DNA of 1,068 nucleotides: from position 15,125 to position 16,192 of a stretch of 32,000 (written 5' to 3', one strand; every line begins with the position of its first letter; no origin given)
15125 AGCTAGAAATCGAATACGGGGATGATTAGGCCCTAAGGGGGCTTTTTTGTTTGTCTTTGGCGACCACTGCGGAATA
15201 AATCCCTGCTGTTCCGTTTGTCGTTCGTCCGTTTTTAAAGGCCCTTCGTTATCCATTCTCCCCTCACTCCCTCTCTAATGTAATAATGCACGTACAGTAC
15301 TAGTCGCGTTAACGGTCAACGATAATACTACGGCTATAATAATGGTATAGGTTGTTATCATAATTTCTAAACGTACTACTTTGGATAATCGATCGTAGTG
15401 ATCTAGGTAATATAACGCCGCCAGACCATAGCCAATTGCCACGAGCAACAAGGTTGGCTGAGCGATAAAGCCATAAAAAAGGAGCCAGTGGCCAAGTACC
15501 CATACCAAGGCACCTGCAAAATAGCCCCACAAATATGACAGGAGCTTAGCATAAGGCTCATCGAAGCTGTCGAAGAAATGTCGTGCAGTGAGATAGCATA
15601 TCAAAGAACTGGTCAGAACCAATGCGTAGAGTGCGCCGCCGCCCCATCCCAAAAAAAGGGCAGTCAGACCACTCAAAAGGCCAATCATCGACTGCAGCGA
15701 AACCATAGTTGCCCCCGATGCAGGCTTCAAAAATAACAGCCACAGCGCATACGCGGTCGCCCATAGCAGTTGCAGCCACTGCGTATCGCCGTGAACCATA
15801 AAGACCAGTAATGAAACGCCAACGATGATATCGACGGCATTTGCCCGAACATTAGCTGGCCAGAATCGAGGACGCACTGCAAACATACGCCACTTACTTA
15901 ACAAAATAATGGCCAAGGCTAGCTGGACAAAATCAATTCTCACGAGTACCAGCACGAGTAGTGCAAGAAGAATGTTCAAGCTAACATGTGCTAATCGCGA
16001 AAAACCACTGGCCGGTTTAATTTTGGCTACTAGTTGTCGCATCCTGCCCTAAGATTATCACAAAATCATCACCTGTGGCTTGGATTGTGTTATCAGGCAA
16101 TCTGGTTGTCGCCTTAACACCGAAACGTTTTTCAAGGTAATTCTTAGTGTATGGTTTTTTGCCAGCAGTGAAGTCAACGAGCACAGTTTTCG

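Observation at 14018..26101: Co-oriented envelope cluster: hairpin-anchored exported protein, giant fibre, LCP enzyme, polytopic membrane protein, HtrA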

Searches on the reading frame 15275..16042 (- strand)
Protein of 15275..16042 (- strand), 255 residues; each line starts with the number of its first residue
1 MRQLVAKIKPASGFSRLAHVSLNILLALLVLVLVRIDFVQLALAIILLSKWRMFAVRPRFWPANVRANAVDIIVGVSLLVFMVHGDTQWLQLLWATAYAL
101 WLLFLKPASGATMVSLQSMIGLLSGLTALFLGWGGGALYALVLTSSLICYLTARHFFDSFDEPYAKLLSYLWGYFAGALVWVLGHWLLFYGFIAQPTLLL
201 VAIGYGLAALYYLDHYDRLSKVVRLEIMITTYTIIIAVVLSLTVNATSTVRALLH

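Call 4: search_protein_families(library=pfam, proteins=[window:15275-16042:-], max_evalue=0.01)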
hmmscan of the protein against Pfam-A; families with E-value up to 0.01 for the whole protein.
window:15275-16042:- (255 aa): 0 families

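Call 5: search_protein_families(library=ncbifam, proteins=[window:15275-16042:-], max_evalue=0.01)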
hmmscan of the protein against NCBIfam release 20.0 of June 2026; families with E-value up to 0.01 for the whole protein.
window:15275-16042:- (255 aa): 0 families

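Call 10: find_homologous_proteins(query=window:15275-16042:-)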
Query window:15275-16042:- (255 aa): 2933 proteins with E <= 0.001 among 8000 candidates; the best 120 are listed.
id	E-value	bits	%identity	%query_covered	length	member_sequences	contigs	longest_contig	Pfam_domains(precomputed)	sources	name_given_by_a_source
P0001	2.3e-155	534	100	100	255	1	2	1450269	-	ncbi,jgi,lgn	-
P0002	1.3e-139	482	89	100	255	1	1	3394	-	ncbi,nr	ncbi:MAG TPA: hypothetical protein VLF43_03875 [Candidatus Saccharimonadales bacterium]|nr:hypotheti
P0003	1.9e-138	478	89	100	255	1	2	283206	-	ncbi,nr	ncbi:MAG TPA: hypothetical protein VLI54_05915 [Bacillota bacterium]|nr:hypothetical protein [Bacill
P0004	1.1e-128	446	79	100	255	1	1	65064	-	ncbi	-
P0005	4.5e-125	434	79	100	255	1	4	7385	-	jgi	jgi:hypothetical protein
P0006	7.1e-124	430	79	100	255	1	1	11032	-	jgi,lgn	jgi:hypothetical protein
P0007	4.4e-123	428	78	100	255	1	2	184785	-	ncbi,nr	ncbi:MAG TPA: hypothetical protein VLH86_03835 [Patescibacteria group bacterium]|nr:hypothetical pro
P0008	7.1e-123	427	77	100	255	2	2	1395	-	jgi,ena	-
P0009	1.3e-122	426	79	100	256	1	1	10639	-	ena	-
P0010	1.4e-122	426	79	100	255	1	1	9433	-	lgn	-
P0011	1.8e-122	426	77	100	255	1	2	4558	-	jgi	jgi:hypothetical protein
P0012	6.3e-122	424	76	100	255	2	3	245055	-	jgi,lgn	jgi:hypothetical protein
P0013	1.1e-121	423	76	100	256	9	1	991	-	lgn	-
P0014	1.5e-121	423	78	100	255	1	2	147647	-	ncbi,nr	ncbi:MAG TPA: hypothetical protein VLE73_00910 [Candidatus Saccharimonadales bacterium]|nr:hypotheti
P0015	1.5e-121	423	76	100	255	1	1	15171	-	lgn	-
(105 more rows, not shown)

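Call 12: find_encoding_contigs(protein=P0001, flank=10000, max_places=3)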
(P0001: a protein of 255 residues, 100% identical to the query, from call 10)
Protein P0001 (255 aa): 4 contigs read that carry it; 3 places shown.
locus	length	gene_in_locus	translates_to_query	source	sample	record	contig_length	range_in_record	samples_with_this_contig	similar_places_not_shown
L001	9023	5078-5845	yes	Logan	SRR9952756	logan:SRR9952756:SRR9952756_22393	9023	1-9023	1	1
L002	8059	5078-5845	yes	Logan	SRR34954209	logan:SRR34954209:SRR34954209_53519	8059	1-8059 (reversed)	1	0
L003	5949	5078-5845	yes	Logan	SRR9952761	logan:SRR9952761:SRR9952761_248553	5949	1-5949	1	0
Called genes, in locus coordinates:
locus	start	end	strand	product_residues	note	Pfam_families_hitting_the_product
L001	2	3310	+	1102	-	?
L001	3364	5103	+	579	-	PF03816:LytR_cpsA_psr, PF13399:LytR_C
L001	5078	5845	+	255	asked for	-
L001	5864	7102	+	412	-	PF00089:Trypsin, PF13365:Trypsin_2, PF13180:PDZ_2, PF17820:PDZ_6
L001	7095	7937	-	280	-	PF17827:PrmC_N, PF05175:MTS, PF06325:PrmA, PF13847:Methyltransf_31 (weak), PF13649:Methyltransf_25 (faint)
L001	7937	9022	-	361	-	?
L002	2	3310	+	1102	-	?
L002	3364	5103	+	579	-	PF03816:LytR_cpsA_psr, PF13399:LytR_C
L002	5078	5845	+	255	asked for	-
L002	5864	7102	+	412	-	PF00089:Trypsin, PF13365:Trypsin_2, PF13180:PDZ_2, PF17820:PDZ_6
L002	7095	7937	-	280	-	PF17827:PrmC_N, PF05175:MTS, PF06325:PrmA, PF13847:Methyltransf_31 (weak), PF13649:Methyltransf_25 (faint)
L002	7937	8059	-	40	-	?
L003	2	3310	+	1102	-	?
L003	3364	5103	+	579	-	PF03816:LytR_cpsA_psr, PF13399:LytR_C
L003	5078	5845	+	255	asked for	-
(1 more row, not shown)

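Call 16: search_protein_representatives(protein=window:15275-16042:-)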
Query: 255 residues. Proteins with E-value up to 0.001 (for the whole library): 221; up to 1e-10: 160; up to 1e-30: 25. The best 150 are listed.
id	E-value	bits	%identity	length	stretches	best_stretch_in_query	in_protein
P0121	1.2e-79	283.8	60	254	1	2-239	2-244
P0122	1.0e-69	251.3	50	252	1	2-240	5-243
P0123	3.5e-63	229.9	49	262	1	16-241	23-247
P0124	5.5e-61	222.7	57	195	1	1-178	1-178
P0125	5.1e-60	219.6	47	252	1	7-238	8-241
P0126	2.2e-54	201.1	45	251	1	5-240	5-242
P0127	1.3e-52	195.3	45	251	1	7-240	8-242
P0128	7.9e-49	182.9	39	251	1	8-240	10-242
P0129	8.6e-48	179.5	38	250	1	7-242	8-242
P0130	5.5e-44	167.0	42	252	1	10-229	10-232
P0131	1.4e-41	159.1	35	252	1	1-246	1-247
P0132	5.3e-39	150.7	43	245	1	18-239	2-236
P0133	2.3e-38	148.6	38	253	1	14-241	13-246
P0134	2.4e-38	148.6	54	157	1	4-143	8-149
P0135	1.2e-37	146.2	43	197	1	53-240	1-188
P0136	2.0e-36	142.3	39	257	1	17-239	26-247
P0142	5.5e-32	127.7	34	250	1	15-240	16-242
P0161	9.9e-26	107.2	31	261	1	9-240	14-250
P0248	7.3e-14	68.4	26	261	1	4-242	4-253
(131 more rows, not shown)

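Call 20: find_related_loci(query=A2, collection=genome_contigs, flank=10000)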
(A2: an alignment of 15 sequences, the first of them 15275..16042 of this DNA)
Query A2 (255 aa) in genome_contigs; peptide patterns used: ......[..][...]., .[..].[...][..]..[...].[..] (x = any residue, [..] = any of these).
535 stretches matched a pattern; 512 encode a relative of the query (tblastn E <= 1e-3); the best 80 are kept; 80 distinct loci.
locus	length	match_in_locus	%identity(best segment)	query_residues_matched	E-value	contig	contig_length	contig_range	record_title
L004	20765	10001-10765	89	1-255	6e-141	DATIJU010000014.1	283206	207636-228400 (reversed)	MAG TPA_asm: Bacillota bacterium isolate SMAG_U15699 k141_660939, whole genome shotgun sequence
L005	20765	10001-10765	79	1-255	2e-132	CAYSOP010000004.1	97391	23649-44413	MAG TPA_asm: uncultured Candidatus Saccharibacteria bacterium isolate SRP200132_co1_551 genome assembly, contig: NODE_24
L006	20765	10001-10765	79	1-255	6e-129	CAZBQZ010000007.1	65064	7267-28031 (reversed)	MAG TPA_asm: uncultured Candidatus Saccharibacteria bacterium isolate SRP200132_co1_38 genome assembly, contig: NODE_622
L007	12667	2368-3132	76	1-255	5e-129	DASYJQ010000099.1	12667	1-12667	MAG TPA_asm: Candidatus Saccharimonadales bacterium isolate SMAG_U4299 k141_2773311, whole genome shotgun sequence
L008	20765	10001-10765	78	1-255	6e-125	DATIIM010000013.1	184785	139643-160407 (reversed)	MAG TPA_asm: Patescibacteria group bacterium isolate SMAG_U15665 k141_343429, whole genome shotgun sequence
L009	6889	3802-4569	73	1-255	2e-120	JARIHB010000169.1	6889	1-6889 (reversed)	MAG: Candidatus Saccharibacteria bacterium isolate CullarsAll.DT.04 k141_916875, whole genome shotgun sequence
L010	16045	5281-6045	78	1-255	1e-120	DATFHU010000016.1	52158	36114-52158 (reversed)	MAG TPA_asm: Candidatus Saccharimonadales bacterium isolate SMAG_U8697 k141_467364, whole genome shotgun sequence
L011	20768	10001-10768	73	1-255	4e-120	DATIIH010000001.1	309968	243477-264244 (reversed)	MAG TPA_asm: Patescibacteria group bacterium isolate SMAG_U15659 k141_649687, whole genome shotgun sequence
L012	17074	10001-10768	78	1-255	3e-119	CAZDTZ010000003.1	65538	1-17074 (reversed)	MAG TPA_asm: uncultured Candidatus Saccharibacteria bacterium isolate SRP200132_co1_471 genome assembly, contig: NODE_61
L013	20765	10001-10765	76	1-255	9e-119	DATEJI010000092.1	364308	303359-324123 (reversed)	MAG TPA_asm: Candidatus Saccharimonadales bacterium isolate SMAG_U8860 k141_1104895, whole genome shotgun sequence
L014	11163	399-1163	73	1-255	3e-118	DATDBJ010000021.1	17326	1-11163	MAG TPA_asm: Candidatus Saccharimonadales bacterium isolate SMAG_U119 k141_2358465, whole genome shotgun sequence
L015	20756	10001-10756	75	1-252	1e-118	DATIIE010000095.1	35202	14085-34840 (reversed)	MAG TPA_asm: Candidatus Saccharimonadales bacterium isolate SMAG_U15656 k141_671232, whole genome shotgun sequence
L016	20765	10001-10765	75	1-255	2e-118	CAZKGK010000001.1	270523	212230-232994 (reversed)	MAG TPA_asm: uncultured Candidatus Saccharibacteria bacterium isolate SRP200132_co1_660 genome assembly, contig: NODE_28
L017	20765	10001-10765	73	1-255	3e-117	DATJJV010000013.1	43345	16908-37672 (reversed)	MAG TPA_asm: Candidatus Pristimantibacillus sp. isolate SMAG_U15575 k141_2712698, whole genome shotgun sequence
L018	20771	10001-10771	72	1-255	4e-115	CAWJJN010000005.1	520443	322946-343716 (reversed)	MAG: uncultured Candidatus Saccharibacteria bacterium isolate MFD05674.bin.1.49 genome assembly, contig: contig_86960, w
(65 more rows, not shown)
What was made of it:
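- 15275..16042 (-): mem255: orphan polytopic membrane protein (255 aa, about 9 helices). Its start overlaps the LCP stop by 26 nt. 2933 homologues (call 10), 221 clusters at 50% identity (call 16) and 512 GTDB species (call 20).
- The window belongs to Saccharimonadales (calls 10, 20).
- Tried and rejected: A 15-sequence alignment worked (call 20).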

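Call 33: predict_structure(alignment_id=A1)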
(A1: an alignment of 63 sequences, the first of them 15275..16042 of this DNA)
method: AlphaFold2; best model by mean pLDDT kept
length: 255 residues; sequences in the alignment: 63
mean_pLDDT: 93.6   pTM: 0.89
mean pLDDT of the five models: 93.6, 93.2, 93.0, 92.8, 92.7
residues with pLDDT >= 90: 223; 70-90: 21; 50-70: 10; < 50: 1
segments of 3 or more residues with pLDDT < 50: none
pLDDT, mean of each block of 10 residues (from residue 1): 54 86 98 98 97 94 96 98 97 98 96 98 98 95 98 98 98 98 94 96 97 98 97 92 79 76
secondary structure, 60 per line:
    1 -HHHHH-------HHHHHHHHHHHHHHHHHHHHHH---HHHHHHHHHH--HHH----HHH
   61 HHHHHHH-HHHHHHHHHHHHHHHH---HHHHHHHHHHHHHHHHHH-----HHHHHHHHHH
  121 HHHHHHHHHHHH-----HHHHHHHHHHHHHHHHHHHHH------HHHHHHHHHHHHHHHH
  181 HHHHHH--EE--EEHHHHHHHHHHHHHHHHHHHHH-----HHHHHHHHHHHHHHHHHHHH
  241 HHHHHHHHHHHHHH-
elements in order: H2-6 H14-35 H39-48 H58-67 H69-84 H88-105 H111-132 H138-158 H165-186 H195-215 H221-254
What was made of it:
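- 15275..16042 (-): AF2 pLDDT 93.6, pTM 0.89 (call 33).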

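Call 36: fold_search(model_id=the predicted structure, library=pdb)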
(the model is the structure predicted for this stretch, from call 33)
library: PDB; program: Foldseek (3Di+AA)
matches with E <= 10: 154; with E <= 0.001: 0
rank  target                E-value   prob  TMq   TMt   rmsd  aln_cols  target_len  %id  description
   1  9kux_R                4.8e-01  0.12  0.15  0.13  15.7       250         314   17  Cryo-EM structure of dimeric APJR and one Beta-arrestin complex with small molecules (released 2025-09-17)
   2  5lwe_B                9.6e-01  0.15  0.19  0.18  15.4       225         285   14  Crystal structure of the human CC chemokine receptor type 9 (CCR9) in complex with vercirnon (released 2016-12-07)
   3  4mbs_A                9.6e-01  0.11  0.18  0.15  17.6       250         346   13  Crystal Structure of the CCR5 Chemokine Receptor (released 2013-09-11)
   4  9kb8_A                1.0e+00  0.12  0.20  0.10  15.8       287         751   14  Cryo-EM structure of LGR4-RSPO2-ZNRF3 complex (1:1:2) (released 2025-10-15)
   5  8fbo_A                1.2e+00  0.16  0.20  0.20  17.6       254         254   11  Improving the secretion of designed protein assemblies through negative design of cryptic transmembrane domains (released 2023-03-22)
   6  7vl8_R                1.3e+00  0.08  0.18  0.17  17.3       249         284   13  Cryo-EM structure of the Apo CCR1-Gi complex (released 2022-03-23)
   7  7f1o_F                1.3e+00  0.12  0.18  0.17  20.9       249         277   18  Cryo-EM structure of the GDP-bound dopamine receptor 1 and mini-Gs complex with Nb35 (released 2022-06-15)
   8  6h7l_A                1.4e+00  0.08  0.16  0.15  20.1       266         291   14  ACTIVATED TURKEY BETA1 ADRENOCEPTOR WITH BOUND PARTIAL AGONIST DOBUTAMINE AND NANOBODY Nb6B9 (released 2018-10-17)
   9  9j0i_R                1.7e+00  0.13  0.22  0.20  17.2       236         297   10  UDP-Glucuronic acid bound purinergic receptor P2Y14 complex with Gi (released 2025-06-04)
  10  7eib_A                1.7e+00  0.09  0.20  0.18  16.4       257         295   16  Cryo-EM structure of the type 1 bradykinin receptor in complex with the des-Arg10-kallidin and an Gq protein (released 2021-10-13)
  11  8th3_A                1.7e+00  0.07  0.17  0.12  16.8       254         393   17  Structure of AT118-H Nanobody Antagonist in Complex with the Angiotensin II Type I Receptor (released 2024-05-22)
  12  8cws_A                1.9e+00  0.15  0.25  0.17  16.1       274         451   10  Accurate computational design of genetically encoded 3D protein crystals (released 2023-11-01)
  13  7sus                  1.9e+00  0.08  0.18  0.14  15.2       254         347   13  Crystal structure of Apelin receptor in complex with small molecule (released 2022-07-27)
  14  8olt_Y                2.1e+00  0.30  0.22  0.36  10.8       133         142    9  Mitochondrial complex I from Mus musculus in the active state bound with piericidin A (released 2023-08-09)
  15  6xr2_E                2.2e+00  0.14  0.20  0.29  17.0       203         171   11  Computationally designed right-handed alpha/alpha homotrimeric toroid with 3 repeats per subunit (released 2021-07-14)
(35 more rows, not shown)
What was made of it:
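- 15275..16042 (-): Foldseek against the PDB gave a best E of 0.48 and TM <=0.31 among the 50 matches listed (call 36).
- On Known membrane-protein families for mem255 (any Pfam/NCBIfam family; any PDB fold): Foldseek gave a best E of 0.48 and TM <=0.31 among the 50 matches listed, despite pLDDT 93.6 (calls 33, 36).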

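Call 40: search_solved_structures(query=A1, max_evalue=10)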
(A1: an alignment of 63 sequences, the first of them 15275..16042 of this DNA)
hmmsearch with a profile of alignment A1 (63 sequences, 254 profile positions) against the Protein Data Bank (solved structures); distinct sequences matched with E-value up to 10: 0.
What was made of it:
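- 15275..16042 (-): A profile search of PDB sequences gave nothing (call 40).
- On Known membrane-protein families for mem255 (any Pfam/NCBIfam family; any PDB fold): The PDB profile search gave 0 hits (call 40).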

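Call 41: search_protein_families(library=phrogs, proteins=[window:15275-16042:-], max_evalue=0.01)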
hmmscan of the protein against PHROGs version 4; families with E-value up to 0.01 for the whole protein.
window:15275-16042:- (255 aa): 0 families
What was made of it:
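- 15275..16042 (-): No Pfam, NCBIfam or PHROGs hit (calls 4, 5, 41).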

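Call 45: search_protein_families(library=pfam, alignment_id=A1, max_evalue=5)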
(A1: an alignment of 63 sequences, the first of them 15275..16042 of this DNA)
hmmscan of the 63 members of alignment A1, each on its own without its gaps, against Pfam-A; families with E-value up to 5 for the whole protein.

A. member 1, window:15275-16042:- (255 aa): 0 families

B. families by the number of members that match (of 63 scanned): 29 families (the first 25 are shown)
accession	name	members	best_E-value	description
PF15348.11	GEMIN8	1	0.00038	Gemini of Cajal bodies-associated protein 8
PF10981.13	DUF2788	1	0.00061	Protein of unknown function (DUF2788)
PF23868.1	Mmc1_C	1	0.027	Mmc1 C-terminal domain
PF12360.13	Pax7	1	0.033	Paired box protein 7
PF23005.1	DUF7032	1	0.072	Domain of unknown function (DUF7032)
PF08427.15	ARMH3_C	1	0.078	Armadillo-like helical domain-containing protein 3, C-terminal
PF11814.14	DUF3335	1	0.08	Peptidase_C39 like family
PF03650.18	MPC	1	0.08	Mitochondrial pyruvate carriers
PF19058.5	DUF5754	1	0.12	Family of unknown function (DUF5754)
PF08928.15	PoNi_N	1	0.13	PoNe immunity protein (PoNi), N-terminal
PF24212.1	DUF7433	1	0.13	Family of unknown function (DUF7433)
PF07280.16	Ac110_PIF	1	0.14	Per os infectivity factor AC110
PF20110.4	DUF6500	1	0.15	Family of unknown function (DUF6500)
PF11239.13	DUF3040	1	0.19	Protein of unknown function (DUF3040)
PF25037.1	VPS13_C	1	0.22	Intermembrane lipid transfer protein VPS13, C-terminal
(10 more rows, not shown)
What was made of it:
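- On Known membrane-protein families for mem255 (any Pfam/NCBIfam family; any PDB fold): The 63 members gave 29 different single-member chance hits (call 45).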

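Call 46: list_cluster_members(proteins=[P0122, P0125, P0126, P0127, P0128, P0129, P0131, P0133, P0136, P0142])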
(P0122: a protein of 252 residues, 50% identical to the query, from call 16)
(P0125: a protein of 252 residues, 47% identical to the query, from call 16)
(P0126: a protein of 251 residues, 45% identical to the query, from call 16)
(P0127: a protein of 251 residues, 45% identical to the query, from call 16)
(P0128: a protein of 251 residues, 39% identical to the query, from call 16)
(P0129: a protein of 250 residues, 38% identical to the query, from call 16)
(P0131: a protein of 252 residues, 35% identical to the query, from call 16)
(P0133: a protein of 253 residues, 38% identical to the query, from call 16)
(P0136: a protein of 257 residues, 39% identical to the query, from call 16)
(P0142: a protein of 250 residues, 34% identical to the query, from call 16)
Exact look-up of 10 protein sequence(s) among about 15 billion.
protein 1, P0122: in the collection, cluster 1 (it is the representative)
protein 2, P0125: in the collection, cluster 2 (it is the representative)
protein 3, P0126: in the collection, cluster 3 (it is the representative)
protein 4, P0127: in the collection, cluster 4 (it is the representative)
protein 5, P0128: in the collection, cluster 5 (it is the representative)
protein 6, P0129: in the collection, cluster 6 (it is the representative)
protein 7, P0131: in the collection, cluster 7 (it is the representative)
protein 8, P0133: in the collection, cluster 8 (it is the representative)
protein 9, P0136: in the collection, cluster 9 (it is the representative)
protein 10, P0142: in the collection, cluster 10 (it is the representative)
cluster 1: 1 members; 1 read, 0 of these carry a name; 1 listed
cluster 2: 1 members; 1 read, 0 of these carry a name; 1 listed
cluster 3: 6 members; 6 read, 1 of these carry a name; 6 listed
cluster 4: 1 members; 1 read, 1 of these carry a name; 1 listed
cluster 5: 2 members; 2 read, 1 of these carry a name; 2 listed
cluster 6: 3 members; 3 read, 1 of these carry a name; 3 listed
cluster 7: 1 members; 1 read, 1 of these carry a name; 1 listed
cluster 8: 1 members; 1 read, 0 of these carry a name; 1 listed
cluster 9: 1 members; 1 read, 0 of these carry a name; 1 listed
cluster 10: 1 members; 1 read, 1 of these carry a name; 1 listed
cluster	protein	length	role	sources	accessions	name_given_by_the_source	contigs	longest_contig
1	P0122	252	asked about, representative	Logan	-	-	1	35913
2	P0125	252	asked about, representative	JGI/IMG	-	-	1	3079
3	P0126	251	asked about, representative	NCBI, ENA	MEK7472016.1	MAG: hypothetical protein AAB624_02095 [Patescibacteria group bacterium]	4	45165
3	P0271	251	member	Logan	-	-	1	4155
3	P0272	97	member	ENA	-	-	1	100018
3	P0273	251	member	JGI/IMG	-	-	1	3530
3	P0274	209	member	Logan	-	-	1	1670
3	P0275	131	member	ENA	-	-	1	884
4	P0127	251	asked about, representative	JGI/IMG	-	hypothetical protein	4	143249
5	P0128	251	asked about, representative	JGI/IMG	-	hypothetical protein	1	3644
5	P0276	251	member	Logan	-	-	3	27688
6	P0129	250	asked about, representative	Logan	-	-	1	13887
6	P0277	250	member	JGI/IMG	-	hypothetical protein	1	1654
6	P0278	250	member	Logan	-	-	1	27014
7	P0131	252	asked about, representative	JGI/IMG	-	hypothetical protein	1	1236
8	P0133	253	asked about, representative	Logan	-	-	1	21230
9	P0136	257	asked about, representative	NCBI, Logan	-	-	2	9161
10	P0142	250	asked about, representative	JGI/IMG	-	hypothetical protein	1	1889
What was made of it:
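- Tried and rejected: Cluster accessions returned no matching accession (call 46).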

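Call 47: find_encoding_contigs(protein=P0248, flank=6000, max_places=2)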
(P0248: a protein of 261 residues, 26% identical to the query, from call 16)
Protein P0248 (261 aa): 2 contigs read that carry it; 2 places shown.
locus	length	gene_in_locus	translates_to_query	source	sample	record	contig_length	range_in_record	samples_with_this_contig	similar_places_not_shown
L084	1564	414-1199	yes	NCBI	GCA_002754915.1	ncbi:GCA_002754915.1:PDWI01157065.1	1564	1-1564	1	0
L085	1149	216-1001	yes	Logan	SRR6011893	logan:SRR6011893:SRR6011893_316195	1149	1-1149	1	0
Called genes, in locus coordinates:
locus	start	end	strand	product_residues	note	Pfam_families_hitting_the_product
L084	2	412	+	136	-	?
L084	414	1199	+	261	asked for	-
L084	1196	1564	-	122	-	?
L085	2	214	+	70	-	?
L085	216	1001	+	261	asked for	-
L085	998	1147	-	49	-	?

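Call 48: find_encoding_contigs(protein=P0161, flank=6000, max_places=2)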
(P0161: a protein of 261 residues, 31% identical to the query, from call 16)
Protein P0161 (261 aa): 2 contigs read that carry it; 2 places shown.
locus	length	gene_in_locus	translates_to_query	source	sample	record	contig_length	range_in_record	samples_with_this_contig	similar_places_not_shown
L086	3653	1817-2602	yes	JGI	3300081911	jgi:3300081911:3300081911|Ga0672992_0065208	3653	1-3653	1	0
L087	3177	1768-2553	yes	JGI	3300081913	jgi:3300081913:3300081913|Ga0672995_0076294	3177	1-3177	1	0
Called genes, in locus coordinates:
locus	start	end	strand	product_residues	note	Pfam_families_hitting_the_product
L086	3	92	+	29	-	?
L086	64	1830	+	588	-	PF03816:LytR_cpsA_psr, PF13399:LytR_C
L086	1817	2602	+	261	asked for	-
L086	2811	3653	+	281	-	?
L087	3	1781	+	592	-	?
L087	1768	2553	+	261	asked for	-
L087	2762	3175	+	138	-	?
